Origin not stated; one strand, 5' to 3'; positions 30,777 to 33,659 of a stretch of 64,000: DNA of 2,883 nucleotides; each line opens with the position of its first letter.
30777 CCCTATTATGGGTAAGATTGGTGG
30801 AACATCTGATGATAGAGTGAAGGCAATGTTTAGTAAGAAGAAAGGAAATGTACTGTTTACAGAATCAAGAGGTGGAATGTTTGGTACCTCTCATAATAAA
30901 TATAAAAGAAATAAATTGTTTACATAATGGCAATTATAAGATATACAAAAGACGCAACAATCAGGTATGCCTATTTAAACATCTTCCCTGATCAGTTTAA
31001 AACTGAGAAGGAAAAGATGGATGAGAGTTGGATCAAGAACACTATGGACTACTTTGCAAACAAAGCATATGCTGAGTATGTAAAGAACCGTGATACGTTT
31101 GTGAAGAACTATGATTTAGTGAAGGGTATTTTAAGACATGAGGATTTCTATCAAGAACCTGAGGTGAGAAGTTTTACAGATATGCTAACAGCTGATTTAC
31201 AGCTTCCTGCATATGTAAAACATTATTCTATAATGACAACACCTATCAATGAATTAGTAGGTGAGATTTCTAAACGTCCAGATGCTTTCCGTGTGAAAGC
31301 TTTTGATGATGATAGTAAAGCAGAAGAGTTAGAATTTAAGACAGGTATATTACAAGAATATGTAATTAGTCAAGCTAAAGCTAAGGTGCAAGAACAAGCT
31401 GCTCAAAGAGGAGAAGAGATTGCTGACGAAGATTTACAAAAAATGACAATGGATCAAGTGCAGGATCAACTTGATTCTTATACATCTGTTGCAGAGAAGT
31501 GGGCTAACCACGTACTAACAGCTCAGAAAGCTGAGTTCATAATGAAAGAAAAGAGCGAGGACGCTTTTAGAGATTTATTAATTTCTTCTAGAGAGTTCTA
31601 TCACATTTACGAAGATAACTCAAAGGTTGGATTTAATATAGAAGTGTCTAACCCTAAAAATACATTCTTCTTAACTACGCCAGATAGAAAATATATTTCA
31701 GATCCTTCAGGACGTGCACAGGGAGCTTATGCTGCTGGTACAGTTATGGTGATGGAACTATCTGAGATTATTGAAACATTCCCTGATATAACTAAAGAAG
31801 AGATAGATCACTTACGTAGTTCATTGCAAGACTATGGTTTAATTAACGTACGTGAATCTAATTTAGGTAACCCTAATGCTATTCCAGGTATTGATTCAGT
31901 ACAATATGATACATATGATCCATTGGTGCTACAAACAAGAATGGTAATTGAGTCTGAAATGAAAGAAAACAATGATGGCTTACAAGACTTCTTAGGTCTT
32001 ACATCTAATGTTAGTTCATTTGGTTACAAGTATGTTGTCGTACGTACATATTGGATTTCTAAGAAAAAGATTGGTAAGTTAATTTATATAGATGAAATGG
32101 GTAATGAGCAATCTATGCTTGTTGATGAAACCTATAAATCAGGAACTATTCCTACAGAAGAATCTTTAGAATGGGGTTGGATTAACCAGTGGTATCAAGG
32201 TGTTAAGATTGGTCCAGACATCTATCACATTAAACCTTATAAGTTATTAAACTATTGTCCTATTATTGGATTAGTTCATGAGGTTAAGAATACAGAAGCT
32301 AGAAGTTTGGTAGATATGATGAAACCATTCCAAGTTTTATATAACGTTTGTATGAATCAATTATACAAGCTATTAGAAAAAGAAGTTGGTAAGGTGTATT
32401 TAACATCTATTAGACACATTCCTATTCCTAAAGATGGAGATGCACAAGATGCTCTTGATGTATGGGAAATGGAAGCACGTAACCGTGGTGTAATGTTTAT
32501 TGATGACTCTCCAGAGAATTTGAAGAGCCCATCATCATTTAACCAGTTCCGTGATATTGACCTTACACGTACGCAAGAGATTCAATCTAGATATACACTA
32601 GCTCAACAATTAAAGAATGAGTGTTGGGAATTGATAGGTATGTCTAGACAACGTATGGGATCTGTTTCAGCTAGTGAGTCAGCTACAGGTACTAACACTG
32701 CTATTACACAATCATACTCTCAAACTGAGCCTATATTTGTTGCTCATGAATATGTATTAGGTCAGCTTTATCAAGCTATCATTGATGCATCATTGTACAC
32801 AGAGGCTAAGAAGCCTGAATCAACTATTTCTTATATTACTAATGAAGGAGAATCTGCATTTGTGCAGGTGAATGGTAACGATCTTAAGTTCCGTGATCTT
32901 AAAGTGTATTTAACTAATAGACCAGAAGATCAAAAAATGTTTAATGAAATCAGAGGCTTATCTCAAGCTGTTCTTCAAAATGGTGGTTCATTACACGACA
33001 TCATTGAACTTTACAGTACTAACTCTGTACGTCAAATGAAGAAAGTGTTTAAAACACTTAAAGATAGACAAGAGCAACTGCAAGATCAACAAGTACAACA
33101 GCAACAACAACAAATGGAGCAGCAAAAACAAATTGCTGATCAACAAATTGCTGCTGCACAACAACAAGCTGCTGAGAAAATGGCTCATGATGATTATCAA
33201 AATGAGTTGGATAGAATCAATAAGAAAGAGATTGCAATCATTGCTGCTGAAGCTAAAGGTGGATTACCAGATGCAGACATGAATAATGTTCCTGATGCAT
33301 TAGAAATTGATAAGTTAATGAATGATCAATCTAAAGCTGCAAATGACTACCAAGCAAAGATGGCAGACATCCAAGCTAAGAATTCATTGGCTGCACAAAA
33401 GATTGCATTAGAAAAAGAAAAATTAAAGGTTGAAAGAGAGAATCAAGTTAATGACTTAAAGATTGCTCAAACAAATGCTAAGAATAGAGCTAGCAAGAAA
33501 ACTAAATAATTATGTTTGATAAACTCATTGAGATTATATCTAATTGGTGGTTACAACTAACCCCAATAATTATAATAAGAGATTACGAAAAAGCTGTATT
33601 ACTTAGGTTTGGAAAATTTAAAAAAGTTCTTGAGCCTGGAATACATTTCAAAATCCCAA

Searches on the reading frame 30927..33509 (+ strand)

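Call 76: search_protein_families(library=phrogs, proteins=[window:30927-33509:+], max_evalue=0.00001)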
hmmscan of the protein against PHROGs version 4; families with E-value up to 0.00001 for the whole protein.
window:30927-33509:+ (860 aa): 2 families
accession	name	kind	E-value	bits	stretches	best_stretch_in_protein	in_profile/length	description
phrog_6547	-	head and packaging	9.3e-100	335.8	1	19-854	8-814/827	portal protein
phrog_156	-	head and packaging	7.7e-08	32.2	1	206-812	113-662/681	portal protein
